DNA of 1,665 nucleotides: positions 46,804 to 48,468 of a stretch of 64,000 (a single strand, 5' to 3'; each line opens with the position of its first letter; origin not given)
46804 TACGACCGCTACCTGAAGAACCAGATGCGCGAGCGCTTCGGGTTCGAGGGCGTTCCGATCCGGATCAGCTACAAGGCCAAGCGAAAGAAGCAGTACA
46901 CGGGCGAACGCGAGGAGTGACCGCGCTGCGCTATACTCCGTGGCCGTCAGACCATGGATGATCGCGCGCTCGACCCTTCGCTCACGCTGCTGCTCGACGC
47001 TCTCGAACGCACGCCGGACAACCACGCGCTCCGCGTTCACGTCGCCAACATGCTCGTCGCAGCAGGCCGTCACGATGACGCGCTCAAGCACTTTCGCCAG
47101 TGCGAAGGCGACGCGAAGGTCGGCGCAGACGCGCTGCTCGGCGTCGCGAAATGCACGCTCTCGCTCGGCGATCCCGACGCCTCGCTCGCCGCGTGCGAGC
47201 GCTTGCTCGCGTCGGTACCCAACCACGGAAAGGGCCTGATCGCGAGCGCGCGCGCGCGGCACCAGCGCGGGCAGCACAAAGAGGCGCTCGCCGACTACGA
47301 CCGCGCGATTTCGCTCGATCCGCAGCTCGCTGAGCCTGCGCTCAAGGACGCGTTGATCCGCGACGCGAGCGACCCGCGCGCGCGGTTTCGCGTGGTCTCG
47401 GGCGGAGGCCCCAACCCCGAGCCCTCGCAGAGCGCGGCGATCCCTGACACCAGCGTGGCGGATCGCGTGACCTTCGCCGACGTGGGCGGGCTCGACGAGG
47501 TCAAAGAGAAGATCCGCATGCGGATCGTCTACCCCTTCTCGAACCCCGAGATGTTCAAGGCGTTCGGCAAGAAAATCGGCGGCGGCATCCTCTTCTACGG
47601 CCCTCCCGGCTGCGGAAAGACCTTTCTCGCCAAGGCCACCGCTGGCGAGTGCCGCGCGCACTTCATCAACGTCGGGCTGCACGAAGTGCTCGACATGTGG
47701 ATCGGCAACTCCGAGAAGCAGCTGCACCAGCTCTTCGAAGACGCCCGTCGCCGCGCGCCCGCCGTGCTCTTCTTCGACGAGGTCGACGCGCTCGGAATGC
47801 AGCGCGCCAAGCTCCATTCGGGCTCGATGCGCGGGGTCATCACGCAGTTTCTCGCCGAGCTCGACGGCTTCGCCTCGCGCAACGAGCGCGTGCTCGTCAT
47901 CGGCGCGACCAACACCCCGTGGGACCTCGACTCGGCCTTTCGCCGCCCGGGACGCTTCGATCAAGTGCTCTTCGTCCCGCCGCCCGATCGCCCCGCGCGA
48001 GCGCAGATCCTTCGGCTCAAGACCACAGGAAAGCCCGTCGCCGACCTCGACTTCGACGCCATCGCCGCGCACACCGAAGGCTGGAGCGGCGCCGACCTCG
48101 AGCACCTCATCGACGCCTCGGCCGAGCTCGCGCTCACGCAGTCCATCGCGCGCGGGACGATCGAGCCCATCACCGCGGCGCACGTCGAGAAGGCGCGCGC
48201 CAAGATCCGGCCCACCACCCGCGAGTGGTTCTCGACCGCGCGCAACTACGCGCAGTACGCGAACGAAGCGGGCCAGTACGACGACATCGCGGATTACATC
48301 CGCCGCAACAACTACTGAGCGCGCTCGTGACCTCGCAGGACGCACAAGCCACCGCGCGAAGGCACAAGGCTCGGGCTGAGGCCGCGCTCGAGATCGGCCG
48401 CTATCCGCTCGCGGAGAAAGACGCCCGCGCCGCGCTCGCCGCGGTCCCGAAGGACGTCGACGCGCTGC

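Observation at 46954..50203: TPR-AAA+ ATPase followed by two translationally coupled TPR proteins, directly downstream of era-der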

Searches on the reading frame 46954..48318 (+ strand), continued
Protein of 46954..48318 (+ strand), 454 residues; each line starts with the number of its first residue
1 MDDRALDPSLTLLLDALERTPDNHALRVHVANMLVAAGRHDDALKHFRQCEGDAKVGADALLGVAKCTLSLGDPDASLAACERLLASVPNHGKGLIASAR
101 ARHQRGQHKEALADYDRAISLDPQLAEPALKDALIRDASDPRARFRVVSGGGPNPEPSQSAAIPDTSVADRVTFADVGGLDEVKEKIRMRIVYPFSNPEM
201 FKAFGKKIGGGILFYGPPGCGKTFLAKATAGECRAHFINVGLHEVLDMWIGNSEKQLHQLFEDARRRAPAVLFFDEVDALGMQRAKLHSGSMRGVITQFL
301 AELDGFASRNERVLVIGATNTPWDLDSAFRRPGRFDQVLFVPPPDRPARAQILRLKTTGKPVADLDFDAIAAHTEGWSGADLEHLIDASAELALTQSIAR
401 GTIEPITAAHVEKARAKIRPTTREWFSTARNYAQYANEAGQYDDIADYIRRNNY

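Call 62: find_encoding_contigs(protein=P0113, flank=5000, max_places=1)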
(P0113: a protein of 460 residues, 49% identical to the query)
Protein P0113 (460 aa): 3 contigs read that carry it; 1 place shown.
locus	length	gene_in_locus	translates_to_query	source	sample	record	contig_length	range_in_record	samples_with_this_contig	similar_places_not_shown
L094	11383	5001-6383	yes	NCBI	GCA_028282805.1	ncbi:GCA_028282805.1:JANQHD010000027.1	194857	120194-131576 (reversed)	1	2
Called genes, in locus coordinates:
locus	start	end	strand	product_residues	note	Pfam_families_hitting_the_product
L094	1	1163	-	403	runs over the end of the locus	PF01702:TGT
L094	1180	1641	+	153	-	PF00293:NUDIX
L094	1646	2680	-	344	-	PF02163:Peptidase_M50, PF20216:DUF6576 (weak)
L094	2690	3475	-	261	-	PF01694:Rhomboid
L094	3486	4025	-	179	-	PF00293:NUDIX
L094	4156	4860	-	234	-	PF00300:His_Phos_1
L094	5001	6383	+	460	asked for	PF07719:TPR_2 (faint), PF12895:ANAPC3 (faint), PF13414:TPR_11 (faint), PF24575:TPR_Slam (faint), PF13432:TPR_16 (weak), PF14559:TPR_19, PF00004:AAA, PF17862:AAA_lid_3 (weak), +4 more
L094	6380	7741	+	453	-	PF00515:TPR_1 (faint), PF07719:TPR_2 (faint), PF12895:ANAPC3 (faint), PF13174:TPR_6 (faint), PF13181:TPR_8 (faint), PF13414:TPR_11 (faint), PF13432:TPR_16 (weak), PF13432:TPR_16, +3 more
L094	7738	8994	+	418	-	PF00515:TPR_1 (faint), PF07719:TPR_2 (faint), PF13181:TPR_8 (faint), PF13414:TPR_11 (faint), PF13424:TPR_12 (faint), PF13432:TPR_16, PF14559:TPR_19 (weak), PF14559:TPR_19 (weak), +4 more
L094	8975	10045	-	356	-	PF01937:ARMT1-like_dom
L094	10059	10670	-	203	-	PF00117:GATase, PF07685:GATase_3, PF01174:SNO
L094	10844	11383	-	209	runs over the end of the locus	PF00691:OmpA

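Call 85: search_protein_families(library=pfam, proteins=[L041:5515-6858:+, L048:5575-6858:+, L064:5587-6855:+, L063:5563-6858:+, L091:3458-4855:+, L032:3905-5242:+, L010:5224-6573:+, L093:5001-6242:+], max_evalue=0.001)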
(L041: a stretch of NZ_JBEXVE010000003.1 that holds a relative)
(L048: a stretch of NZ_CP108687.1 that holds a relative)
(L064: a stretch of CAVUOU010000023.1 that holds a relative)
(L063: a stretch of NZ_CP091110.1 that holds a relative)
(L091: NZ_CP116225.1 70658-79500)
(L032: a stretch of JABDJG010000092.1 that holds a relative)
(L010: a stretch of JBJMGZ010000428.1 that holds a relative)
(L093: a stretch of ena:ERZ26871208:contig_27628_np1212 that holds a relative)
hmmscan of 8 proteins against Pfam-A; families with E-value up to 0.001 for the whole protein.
L041:5515-6858:+ (447 aa): 9 families
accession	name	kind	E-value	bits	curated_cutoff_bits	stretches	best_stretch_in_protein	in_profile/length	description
PF00004.35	AAA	-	5.5e-41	140.5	21.2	1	203-332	1-128/131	ATPase family associated with various cellular activities (AAA)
PF17862.7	AAA_lid_3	-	4.9e-11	42.4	27.2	1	357-392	2-37/45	AAA+ lid domain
PF14559.12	TPR_19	-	4.4e-08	33.8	25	1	11-66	12-67/68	Tetratricopeptide repeat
PF13191.12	AAA_16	-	3.5e-07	31.3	32.6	0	191-227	12-51/167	AAA ATPase domain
PF14561.12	TPR_20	-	7.7e-07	29.8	25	1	7-61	5-59/90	Tetratricopeptide repeat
PF13401.12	AAA_22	-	4.1e-05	24.4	27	0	200-231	5-39/130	AAA domain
PF05496.18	RuvB_N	-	0.00029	21.1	27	1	202-234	35-67/159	Holliday junction DNA helicase RuvB P-loop domain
PF07728.20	AAA_5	-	0.00034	21.1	22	1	203-270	2-77/139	AAA domain (dynein-related subfamily)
PF13173.12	AAA_14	-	0.00046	20.6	27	1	203-271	5-74/129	AAA domain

L048:5575-6858:+ (427 aa): 10 families
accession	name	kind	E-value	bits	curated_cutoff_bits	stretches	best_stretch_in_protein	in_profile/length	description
PF00004.35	AAA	-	5.7e-42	143.7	21.2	1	183-312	1-128/131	ATPase family associated with various cellular activities (AAA)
PF17862.7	AAA_lid_3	-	1.8e-08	34.2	27.2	1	336-372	1-37/45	AAA+ lid domain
PF14559.12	TPR_19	-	4.6e-06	27.3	25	1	9-64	12-67/68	Tetratricopeptide repeat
PF13191.12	AAA_16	-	8.2e-06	26.9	32.6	1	171-208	12-55/167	AAA ATPase domain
PF13401.12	AAA_22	-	0.00016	22.4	27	0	180-206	5-34/130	AAA domain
PF07728.20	AAA_5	-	0.00017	22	22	1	183-250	2-77/139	AAA domain (dynein-related subfamily)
PF14561.12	TPR_20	-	0.00045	20.9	25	0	4-46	4-46/90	Tetratricopeptide repeat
PF13173.12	AAA_14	-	0.0007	20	27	0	183-249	5-72/129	AAA domain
PF13481.12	AAA_25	-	0.00086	19.4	27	0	161-199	13-52/195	AAA domain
PF05496.18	RuvB_N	-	0.0009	19.5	27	0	183-213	36-66/159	Holliday junction DNA helicase RuvB P-loop domain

L064:5587-6855:+ (422 aa): 13 families
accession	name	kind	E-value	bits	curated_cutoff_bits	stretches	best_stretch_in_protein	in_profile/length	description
PF00004.35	AAA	-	3.7e-42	144.3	21.2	1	179-307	1-128/131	ATPase family associated with various cellular activities (AAA)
PF17862.7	AAA_lid_3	-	1.1e-10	41.3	27.2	1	332-365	2-35/45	AAA+ lid domain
PF14561.12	TPR_20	-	9.6e-08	32.7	25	1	8-54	8-54/90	Tetratricopeptide repeat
PF13191.12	AAA_16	-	5.5e-07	30.7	32.6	1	167-212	12-63/167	AAA ATPase domain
PF14559.12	TPR_19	-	2.1e-05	25.2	25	1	10-62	13-65/68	Tetratricopeptide repeat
PF07728.20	AAA_5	-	4.4e-05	24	22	1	179-250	2-81/139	AAA domain (dynein-related subfamily)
PF13173.12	AAA_14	-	5.3e-05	23.7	27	1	179-255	5-82/129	AAA domain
PF13401.12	AAA_22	-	0.00021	22.1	27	0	176-220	5-33/130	AAA domain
PF05496.18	RuvB_N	-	0.00026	21.2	27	1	178-208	35-65/159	Holliday junction DNA helicase RuvB P-loop domain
PF13428.12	TPR_14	-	0.00063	20.6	23.5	1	24-62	3-41/44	Tetratricopeptide repeat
PF20720.3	nSTAND3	-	0.00068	19.8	27.2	0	179-281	20-106/155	Novel STAND NTPase 3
PF07724.20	AAA_2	-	0.0007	20.1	27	0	179-267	6-96/166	AAA domain (Cdc48 subfamily)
PF23914.1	TPR_CcmH_CycH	-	0.00084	19.7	42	0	8-63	70-128/158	Cytochrome c-type biogenesis protein H TPR domain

L063:5563-6858:+ (431 aa): 8 families
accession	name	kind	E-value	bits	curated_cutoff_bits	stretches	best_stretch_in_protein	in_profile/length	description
PF00004.35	AAA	-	4.4e-36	124.7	21.2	1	188-318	1-130/131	ATPase family associated with various cellular activities (AAA)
PF17862.7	AAA_lid_3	-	3.3e-06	27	27.2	1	343-377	3-37/45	AAA+ lid domain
PF13191.12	AAA_16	-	2.5e-05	25.3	32.6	0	178-206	17-45/167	AAA ATPase domain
PF01637.24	ATPase_2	-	0.00018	21.8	33.2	0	345-404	76-136/225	ATPase domain predominantly from Archaea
PF23914.1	TPR_CcmH_CycH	-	0.00021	21.6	42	1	36-83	40-87/158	Cytochrome c-type biogenesis protein H TPR domain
PF13431.12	TPR_17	-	0.00049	20.6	24.4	0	34-64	1-31/34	Tetratricopeptide repeat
PF20720.3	nSTAND3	-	0.00071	19.8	27.2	0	188-291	20-107/155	Novel STAND NTPase 3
PF05496.18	RuvB_N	-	0.00092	19.4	27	0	178-213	26-61/159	Holliday junction DNA helicase RuvB P-loop domain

L091:3458-4855:+ (465 aa): 9 families
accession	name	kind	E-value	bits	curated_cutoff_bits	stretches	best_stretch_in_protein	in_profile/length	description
PF00004.35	AAA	-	6.8e-41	140.2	21.2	1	222-350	1-128/131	ATPase family associated with various cellular activities (AAA)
PF17862.7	AAA_lid_3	-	4.4e-09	36.2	27.2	1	375-408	2-35/45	AAA+ lid domain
PF13191.12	AAA_16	-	3e-06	28.3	32.6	1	210-242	12-47/167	AAA ATPase domain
PF14559.12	TPR_19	-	7.5e-06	26.6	25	1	7-62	12-67/68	Tetratricopeptide repeat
PF13401.12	AAA_22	-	2e-05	25.3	27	0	219-252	5-41/130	AAA domain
PF05496.18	RuvB_N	-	3.3e-05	24.1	27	1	222-290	36-96/159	Holliday junction DNA helicase RuvB P-loop domain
PF07728.20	AAA_5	-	8.1e-05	23.1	22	1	222-288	2-76/139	AAA domain (dynein-related subfamily)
PF13173.12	AAA_14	-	0.00011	22.6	27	1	222-290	5-74/129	AAA domain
PF14561.12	TPR_20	-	0.00029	21.5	25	1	4-63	6-67/90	Tetratricopeptide repeat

L032:3905-5242:+ (445 aa): 5 families
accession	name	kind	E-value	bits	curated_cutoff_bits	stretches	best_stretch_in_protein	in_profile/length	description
PF00004.35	AAA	-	6.3e-40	137.1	21.2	1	201-331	1-130/131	ATPase family associated with various cellular activities (AAA)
PF17862.7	AAA_lid_3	-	4.3e-10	39.4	27.2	1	355-389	2-36/45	AAA+ lid domain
PF05496.18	RuvB_N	-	5.1e-05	23.5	27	1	193-270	28-97/159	Holliday junction DNA helicase RuvB P-loop domain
PF13191.12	AAA_16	-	0.00014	22.9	32.6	1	189-297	15-129/167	AAA ATPase domain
PF13671.12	AAA_33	-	0.00041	21.1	27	0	201-249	2-48/143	AAA domain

L010:5224-6573:+ (449 aa): 22 families
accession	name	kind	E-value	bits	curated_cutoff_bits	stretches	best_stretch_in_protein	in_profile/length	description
PF00004.35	AAA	-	2e-40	138.7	21.2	1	210-340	1-130/131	ATPase family associated with various cellular activities (AAA)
PF14559.12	TPR_19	-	9.3e-14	51.9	25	2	40-82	9-51/68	Tetratricopeptide repeat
PF13414.12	TPR_11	-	3.5e-11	43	26.8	0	31-69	3-41/42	TPR repeat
PF07719.23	TPR_2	-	4.1e-11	42.6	27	0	27-55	6-34/34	Tetratricopeptide repeat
PF13428.12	TPR_14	-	4.7e-09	36.5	23.5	1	24-64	3-43/44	Tetratricopeptide repeat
PF17862.7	AAA_lid_3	-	7.6e-09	35.4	27.2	1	363-409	2-43/45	AAA+ lid domain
PF13432.12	TPR_16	-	1.6e-08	35.3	32.7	2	6-55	15-64/65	Tetratricopeptide repeat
PF09976.15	TPR_21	-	9.3e-07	29.2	25.5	1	28-122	82-177/193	Tetratricopeptide repeat-like domain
PF14561.12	TPR_20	-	2.5e-06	28.2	25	0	43-79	9-45/90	Tetratricopeptide repeat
PF12895.13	ANAPC3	-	2.7e-06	28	27.2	0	51-116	18-81/82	Anaphase-promoting complex, cyclosome, subunit 3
PF13431.12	TPR_17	-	5.4e-06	26.7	24.4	0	46-76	3-33/34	Tetratricopeptide repeat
PF13181.12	TPR_8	-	1.9e-05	24.9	25.7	0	97-123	7-33/34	Tetratricopeptide repeat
PF13424.12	TPR_12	-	3.5e-05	24.3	30.1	0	26-81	7-70/77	Tetratricopeptide repeat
PF07728.20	AAA_5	-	5.1e-05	23.7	22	1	209-277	1-77/139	AAA domain (dynein-related subfamily)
PF24575.1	TPR_Slam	-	7.7e-05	23.5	35.2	0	34-75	59-100/104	Surface lipoprotein assembly modifier, N-terminal TPR repeats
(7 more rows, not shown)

L093:5001-6242:+ (413 aa): 9 families
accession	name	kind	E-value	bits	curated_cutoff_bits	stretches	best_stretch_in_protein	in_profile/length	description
PF00004.35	AAA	-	1e-37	130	21.2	1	171-301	1-130/131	ATPase family associated with various cellular activities (AAA)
PF17862.7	AAA_lid_3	-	6.2e-08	32.5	27.2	1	324-358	2-36/45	AAA+ lid domain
PF14561.12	TPR_20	-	7.4e-05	23.4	25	0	3-50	6-53/90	Tetratricopeptide repeat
PF13191.12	AAA_16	-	8.6e-05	23.5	32.6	1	167-259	23-124/167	AAA ATPase domain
PF14559.12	TPR_19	-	0.0002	22.1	25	0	32-80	4-52/68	Tetratricopeptide repeat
PF13173.12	AAA_14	-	0.00021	21.7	27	1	171-240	5-75/129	AAA domain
PF13432.12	TPR_16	-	0.00079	20.3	32.7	0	26-81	4-59/65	Tetratricopeptide repeat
PF13401.12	AAA_22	-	0.0008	20.2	27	0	170-229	7-64/130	AAA domain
PF07728.20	AAA_5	-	0.00096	19.6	22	0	171-192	2-23/139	AAA domain (dynein-related subfamily)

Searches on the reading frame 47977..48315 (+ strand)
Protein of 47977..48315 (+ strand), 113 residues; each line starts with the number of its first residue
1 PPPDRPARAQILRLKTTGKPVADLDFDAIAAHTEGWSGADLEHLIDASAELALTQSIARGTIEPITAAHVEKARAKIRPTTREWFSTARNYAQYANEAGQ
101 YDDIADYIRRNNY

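Call 36: search_solved_structures(query=window:47977-48315:+, max_evalue=1, show_alignments=3)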
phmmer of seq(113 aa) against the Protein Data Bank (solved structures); distinct sequences matched with E-value up to 1: 134 (the best 60 are shown).
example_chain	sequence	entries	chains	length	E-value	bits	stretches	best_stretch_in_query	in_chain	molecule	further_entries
5e7p_A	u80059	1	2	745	9.6e-13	52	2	2-81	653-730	Cell division control protein Cdc48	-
5c18_A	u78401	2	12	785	4.3e-10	43.5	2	1-81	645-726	Transitional endoplasmic reticulum ATPase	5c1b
6oa9_A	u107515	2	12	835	7.5e-10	42.7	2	1-58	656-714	Cell division control protein 48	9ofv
6oaa_B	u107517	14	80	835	7.5e-10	42.7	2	1-58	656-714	Cell division control protein 48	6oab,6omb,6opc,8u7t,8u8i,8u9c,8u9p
8dar_A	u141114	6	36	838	7.6e-10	42.7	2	1-58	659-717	Cell division control protein 48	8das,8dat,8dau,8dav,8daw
5vc7_A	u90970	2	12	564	1.6e-09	41.6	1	1-47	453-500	VCP-like ATPase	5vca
6chs_H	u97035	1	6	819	2e-09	41.4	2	1-59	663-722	Putative cell division control protein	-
5c19_A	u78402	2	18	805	2.6e-09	41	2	1-109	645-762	Transitional endoplasmic reticulum ATPase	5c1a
5g4g_A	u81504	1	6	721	3.2e-09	40.7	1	1-47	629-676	VCP-LIKE ATPASE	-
5g4f_A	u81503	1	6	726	3.2e-09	40.7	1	1-47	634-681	VCP-LIKE ATPASE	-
7wub_C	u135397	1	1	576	4.2e-09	40.3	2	1-58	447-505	Transitional endoplasmic reticulum ATPase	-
7wub_D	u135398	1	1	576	4.7e-09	40.1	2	1-58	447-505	Transitional endoplasmic reticulum ATPase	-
6mck_A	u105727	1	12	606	5.5e-09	39.9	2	1-58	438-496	Transitional endoplasmic reticulum ATPase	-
7rlj_A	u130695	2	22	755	9.7e-09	39.1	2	1-58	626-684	Transitional endoplasmic reticulum ATPase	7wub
8yka_A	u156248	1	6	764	1e-08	39.1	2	1-58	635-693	Transitional endoplasmic reticulum ATPase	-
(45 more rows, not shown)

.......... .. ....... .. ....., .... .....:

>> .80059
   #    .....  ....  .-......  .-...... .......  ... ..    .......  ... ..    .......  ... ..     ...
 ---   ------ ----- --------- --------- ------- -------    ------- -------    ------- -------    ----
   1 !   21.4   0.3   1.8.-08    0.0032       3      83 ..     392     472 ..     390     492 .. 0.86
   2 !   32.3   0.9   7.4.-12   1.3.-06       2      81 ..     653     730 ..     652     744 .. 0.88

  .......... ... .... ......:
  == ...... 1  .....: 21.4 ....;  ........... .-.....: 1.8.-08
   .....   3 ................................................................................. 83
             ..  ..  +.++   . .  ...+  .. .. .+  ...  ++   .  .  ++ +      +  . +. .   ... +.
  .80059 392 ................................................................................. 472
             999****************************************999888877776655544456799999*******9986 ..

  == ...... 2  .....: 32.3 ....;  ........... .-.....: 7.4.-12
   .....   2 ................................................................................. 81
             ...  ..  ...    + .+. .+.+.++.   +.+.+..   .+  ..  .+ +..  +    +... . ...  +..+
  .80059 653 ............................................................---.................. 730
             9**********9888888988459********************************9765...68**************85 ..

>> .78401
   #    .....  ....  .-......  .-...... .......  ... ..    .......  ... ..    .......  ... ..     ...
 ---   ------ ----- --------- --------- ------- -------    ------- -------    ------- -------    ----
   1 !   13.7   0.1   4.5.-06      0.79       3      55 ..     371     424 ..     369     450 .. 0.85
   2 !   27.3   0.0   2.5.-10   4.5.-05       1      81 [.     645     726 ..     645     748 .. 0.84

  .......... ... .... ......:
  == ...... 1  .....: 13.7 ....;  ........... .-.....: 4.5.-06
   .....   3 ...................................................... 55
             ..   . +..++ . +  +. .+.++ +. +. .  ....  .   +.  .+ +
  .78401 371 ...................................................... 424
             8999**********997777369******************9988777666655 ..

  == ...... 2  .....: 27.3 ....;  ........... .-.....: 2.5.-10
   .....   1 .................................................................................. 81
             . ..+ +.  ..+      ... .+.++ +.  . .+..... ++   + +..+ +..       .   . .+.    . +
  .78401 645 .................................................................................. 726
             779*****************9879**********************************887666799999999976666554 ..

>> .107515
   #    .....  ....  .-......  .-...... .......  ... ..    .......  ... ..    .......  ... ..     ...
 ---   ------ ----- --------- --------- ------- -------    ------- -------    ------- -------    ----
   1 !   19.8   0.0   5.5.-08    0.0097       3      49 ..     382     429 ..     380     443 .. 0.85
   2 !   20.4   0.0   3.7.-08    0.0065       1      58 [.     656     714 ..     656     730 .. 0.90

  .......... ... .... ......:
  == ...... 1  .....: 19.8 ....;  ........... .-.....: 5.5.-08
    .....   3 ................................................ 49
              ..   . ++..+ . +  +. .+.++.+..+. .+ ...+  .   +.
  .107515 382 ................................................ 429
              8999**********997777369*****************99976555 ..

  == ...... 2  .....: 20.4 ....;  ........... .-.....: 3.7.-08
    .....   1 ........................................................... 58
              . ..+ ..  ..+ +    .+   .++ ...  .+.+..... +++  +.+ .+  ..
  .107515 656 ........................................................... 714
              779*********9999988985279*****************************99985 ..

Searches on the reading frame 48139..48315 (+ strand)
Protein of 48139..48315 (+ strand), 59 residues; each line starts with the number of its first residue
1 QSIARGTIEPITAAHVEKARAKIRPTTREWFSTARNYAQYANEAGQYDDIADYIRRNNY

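Call 80: search_protein_representatives(protein=window:48139-48315:+)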
Query: 59 residues. Proteins with E-value up to 0.001 (for the whole library): 418; up to 1e-10: 14; up to 1e-30: 0. The best 150 are listed.
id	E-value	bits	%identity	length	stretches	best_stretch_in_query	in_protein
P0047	1.8e-16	75.1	67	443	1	5-56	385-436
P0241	1.2e-14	69.4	55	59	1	2-56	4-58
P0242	8.3e-14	66.7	54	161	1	2-57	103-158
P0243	3.4e-13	64.8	24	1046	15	6-36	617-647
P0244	6.7e-13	63.9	52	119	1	2-57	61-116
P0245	1.3e-12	63.1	54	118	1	2-55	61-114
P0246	1.8e-12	62.6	53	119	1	1-57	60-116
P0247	2.2e-12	62.3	49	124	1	1-57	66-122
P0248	2.8e-12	62.0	48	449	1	2-57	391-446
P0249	3.4e-12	61.7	51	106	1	5-57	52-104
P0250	1.2e-11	60.0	50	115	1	1-58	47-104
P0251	2.8e-11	58.9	60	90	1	11-57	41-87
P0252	4.7e-11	58.2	50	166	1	2-57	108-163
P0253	6.8e-11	57.7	53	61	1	12-58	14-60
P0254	1.1e-10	57.1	45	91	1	5-57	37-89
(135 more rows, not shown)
